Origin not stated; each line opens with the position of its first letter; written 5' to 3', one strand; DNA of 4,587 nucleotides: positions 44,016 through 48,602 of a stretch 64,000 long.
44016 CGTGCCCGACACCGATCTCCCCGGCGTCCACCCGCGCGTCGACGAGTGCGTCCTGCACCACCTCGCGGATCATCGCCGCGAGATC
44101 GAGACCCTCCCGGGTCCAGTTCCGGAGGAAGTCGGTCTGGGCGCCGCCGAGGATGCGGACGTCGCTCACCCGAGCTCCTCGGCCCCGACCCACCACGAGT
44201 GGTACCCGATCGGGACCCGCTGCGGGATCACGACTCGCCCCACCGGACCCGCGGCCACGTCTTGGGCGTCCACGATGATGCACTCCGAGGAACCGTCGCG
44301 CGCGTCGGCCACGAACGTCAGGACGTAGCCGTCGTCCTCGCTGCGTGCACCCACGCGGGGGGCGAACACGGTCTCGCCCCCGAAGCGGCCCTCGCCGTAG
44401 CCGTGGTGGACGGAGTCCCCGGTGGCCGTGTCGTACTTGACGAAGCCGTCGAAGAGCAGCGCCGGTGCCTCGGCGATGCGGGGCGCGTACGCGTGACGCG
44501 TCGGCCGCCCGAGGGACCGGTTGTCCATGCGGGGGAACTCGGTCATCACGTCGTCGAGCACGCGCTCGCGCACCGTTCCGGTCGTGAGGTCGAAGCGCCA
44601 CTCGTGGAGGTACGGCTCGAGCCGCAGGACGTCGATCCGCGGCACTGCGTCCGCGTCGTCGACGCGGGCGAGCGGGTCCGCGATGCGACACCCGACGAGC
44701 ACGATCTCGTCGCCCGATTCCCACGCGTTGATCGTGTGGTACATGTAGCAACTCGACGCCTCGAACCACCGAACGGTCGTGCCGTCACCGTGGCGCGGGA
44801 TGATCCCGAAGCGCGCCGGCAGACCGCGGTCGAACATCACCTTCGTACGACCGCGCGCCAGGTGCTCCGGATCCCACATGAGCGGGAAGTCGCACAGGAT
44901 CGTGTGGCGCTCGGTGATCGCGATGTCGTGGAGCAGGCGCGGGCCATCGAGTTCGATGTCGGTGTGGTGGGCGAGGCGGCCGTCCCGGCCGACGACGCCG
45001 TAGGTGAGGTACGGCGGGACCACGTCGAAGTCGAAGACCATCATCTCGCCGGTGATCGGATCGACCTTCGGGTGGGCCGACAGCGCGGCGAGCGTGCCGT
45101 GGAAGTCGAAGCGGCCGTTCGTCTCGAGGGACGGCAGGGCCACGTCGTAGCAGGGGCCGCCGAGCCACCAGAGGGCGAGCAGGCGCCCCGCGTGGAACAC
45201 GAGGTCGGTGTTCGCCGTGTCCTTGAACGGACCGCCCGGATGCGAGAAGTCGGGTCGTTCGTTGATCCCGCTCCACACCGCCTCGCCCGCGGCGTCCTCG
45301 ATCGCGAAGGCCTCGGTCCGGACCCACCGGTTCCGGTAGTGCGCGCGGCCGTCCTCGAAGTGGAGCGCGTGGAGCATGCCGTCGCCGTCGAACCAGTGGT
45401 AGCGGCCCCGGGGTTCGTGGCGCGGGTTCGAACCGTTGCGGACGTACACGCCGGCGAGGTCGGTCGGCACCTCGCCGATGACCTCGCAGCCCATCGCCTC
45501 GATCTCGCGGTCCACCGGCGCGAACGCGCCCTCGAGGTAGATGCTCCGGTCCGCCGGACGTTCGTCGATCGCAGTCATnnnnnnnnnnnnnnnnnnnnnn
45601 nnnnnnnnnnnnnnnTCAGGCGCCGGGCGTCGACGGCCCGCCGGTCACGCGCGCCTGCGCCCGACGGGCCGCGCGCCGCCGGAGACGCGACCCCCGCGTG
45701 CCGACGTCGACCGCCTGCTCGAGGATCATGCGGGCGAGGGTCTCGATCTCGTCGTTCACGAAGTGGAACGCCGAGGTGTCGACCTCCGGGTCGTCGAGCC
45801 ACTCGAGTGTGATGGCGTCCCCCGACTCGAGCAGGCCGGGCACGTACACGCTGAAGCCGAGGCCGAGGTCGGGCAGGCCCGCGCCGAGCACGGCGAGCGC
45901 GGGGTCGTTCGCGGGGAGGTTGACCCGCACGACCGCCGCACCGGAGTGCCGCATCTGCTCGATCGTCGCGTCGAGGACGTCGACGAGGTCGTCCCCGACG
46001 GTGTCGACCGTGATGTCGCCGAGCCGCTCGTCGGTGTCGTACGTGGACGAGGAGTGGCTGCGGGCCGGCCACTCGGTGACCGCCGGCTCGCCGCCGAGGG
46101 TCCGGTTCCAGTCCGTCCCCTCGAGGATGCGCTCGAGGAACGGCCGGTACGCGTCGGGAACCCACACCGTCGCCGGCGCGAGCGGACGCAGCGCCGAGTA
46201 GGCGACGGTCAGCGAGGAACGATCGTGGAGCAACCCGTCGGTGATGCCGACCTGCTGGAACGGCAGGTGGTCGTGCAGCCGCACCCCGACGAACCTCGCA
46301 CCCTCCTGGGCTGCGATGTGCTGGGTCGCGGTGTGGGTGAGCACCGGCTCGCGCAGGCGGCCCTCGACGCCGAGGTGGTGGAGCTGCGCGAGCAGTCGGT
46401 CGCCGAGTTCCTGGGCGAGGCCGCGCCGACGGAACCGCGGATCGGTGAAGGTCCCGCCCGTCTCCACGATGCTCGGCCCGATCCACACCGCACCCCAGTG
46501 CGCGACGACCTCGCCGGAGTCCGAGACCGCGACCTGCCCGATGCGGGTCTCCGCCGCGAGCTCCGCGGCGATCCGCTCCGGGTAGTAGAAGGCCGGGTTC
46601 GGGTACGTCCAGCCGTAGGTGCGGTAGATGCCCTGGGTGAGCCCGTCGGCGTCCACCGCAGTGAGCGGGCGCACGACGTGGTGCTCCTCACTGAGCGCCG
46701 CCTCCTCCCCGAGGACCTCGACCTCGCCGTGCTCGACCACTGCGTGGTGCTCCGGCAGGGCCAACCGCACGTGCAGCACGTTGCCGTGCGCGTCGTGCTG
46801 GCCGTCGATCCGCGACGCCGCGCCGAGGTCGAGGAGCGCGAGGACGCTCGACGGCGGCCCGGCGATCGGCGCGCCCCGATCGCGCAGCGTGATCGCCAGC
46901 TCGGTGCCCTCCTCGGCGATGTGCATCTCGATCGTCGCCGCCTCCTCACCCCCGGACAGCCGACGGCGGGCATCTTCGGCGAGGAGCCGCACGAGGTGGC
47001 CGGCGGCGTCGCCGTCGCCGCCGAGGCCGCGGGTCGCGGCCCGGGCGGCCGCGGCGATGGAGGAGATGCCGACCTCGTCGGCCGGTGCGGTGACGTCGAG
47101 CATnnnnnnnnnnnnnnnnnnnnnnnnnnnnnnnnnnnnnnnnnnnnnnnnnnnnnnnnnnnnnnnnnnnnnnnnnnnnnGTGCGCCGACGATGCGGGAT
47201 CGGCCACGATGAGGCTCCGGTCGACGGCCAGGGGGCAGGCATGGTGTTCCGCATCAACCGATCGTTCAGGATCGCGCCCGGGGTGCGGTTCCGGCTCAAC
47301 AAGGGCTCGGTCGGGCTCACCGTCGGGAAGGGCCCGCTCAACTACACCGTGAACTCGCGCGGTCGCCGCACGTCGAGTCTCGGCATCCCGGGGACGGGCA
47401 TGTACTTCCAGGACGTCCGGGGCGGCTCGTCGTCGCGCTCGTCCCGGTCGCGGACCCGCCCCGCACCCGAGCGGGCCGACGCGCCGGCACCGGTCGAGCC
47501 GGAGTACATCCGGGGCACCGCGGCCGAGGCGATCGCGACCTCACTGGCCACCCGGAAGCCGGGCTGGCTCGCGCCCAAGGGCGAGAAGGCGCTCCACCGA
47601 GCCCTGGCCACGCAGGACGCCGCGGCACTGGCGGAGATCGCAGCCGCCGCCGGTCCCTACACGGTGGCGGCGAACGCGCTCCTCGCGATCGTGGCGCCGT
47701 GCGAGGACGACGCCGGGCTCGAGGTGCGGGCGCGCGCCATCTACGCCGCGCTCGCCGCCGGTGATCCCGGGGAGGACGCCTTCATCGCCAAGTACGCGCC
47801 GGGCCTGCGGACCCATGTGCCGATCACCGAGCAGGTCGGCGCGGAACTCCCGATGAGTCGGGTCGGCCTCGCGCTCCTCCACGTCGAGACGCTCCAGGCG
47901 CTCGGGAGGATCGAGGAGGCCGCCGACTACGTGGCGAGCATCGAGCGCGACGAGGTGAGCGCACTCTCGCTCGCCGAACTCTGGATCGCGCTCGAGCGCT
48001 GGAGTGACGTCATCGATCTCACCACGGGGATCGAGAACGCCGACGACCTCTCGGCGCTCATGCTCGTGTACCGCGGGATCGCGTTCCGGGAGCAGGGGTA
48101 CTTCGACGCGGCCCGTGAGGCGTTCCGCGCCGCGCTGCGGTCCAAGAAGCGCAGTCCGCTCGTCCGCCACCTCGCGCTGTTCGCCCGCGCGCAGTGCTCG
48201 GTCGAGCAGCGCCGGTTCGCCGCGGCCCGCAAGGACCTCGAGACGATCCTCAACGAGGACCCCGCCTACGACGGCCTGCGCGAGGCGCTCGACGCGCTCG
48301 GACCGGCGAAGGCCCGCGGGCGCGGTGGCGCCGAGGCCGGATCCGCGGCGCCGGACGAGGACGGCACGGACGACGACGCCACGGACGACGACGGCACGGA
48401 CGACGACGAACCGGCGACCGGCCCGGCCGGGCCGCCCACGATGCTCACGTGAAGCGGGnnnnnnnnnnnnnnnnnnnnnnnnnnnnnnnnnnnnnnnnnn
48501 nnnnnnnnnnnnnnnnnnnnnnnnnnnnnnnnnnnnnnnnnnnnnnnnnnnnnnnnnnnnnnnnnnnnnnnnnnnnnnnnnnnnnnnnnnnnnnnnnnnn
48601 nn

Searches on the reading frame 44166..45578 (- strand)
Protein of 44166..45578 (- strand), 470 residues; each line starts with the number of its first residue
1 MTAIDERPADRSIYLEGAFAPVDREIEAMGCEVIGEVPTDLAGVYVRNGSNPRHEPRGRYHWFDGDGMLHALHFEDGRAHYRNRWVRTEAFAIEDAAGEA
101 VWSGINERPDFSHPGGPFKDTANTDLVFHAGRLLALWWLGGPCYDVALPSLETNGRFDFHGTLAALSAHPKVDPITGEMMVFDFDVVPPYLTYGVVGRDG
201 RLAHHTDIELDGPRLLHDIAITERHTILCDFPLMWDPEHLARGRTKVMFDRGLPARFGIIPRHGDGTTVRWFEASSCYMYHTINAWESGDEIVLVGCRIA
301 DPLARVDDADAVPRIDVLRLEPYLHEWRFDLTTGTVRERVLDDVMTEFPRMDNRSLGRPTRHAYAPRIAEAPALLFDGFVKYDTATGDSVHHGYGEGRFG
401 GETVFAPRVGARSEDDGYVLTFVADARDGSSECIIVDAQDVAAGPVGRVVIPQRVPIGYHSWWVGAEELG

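Call 34: search_protein_families(library=pfam, proteins=[window:44166-45578:-], max_evalue=0.001)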
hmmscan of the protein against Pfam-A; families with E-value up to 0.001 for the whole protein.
window:44166-45578:- (470 aa): 1 family
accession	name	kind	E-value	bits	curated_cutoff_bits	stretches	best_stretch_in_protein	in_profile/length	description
PF03055.21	RPE65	-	6.1e-133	444.8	27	1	19-464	1-468/469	Retinal pigment epithelial membrane protein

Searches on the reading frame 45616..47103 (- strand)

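Call 34: search_protein_families(library=pfam, proteins=[window:45616-47103:-], max_evalue=0.001)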
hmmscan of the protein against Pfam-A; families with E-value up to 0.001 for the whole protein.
window:45616-47103:- (495 aa): 1 family
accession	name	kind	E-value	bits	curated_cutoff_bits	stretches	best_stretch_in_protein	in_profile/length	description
PF00583.31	Acetyltransf_1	-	3e-05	24.7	20.7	1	166-249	15-95/116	Acetyltransferase (GNAT) family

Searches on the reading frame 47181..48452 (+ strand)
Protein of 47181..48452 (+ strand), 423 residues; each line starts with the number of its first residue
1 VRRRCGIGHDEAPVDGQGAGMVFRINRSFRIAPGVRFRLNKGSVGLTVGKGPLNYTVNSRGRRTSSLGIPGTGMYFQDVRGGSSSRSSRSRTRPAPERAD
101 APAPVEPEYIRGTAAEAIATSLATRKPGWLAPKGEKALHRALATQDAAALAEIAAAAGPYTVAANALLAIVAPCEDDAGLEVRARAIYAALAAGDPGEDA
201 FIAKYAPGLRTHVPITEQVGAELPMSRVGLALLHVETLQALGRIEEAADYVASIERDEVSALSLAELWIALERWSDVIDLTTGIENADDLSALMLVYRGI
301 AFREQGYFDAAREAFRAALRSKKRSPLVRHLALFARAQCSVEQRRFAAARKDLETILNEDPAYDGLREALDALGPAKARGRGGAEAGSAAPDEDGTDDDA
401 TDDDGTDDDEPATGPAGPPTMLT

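Call 34: search_protein_families(library=pfam, proteins=[window:47181-48452:+], max_evalue=0.001)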
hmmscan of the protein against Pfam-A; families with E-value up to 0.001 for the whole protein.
window:47181-48452:+ (423 aa): 4 families
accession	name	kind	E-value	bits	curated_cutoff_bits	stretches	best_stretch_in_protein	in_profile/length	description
PF14020.11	DUF4236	-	5.7e-14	52.8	27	1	23-76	1-54/55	Protein of unknown function (DUF4236)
PF07719.23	TPR_2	-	2.3e-07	30.8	27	0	295-320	4-29/34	Tetratricopeptide repeat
PF21545.3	T7SS_EccA1_N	-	7e-07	29.2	27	1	224-371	94-245/272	T7SS, ESX-1 secretion system protein EccA1, N-terminal domain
PF13432.12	TPR_16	-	1.2e-05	26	32.7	1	299-361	4-62/65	Tetratricopeptide repeat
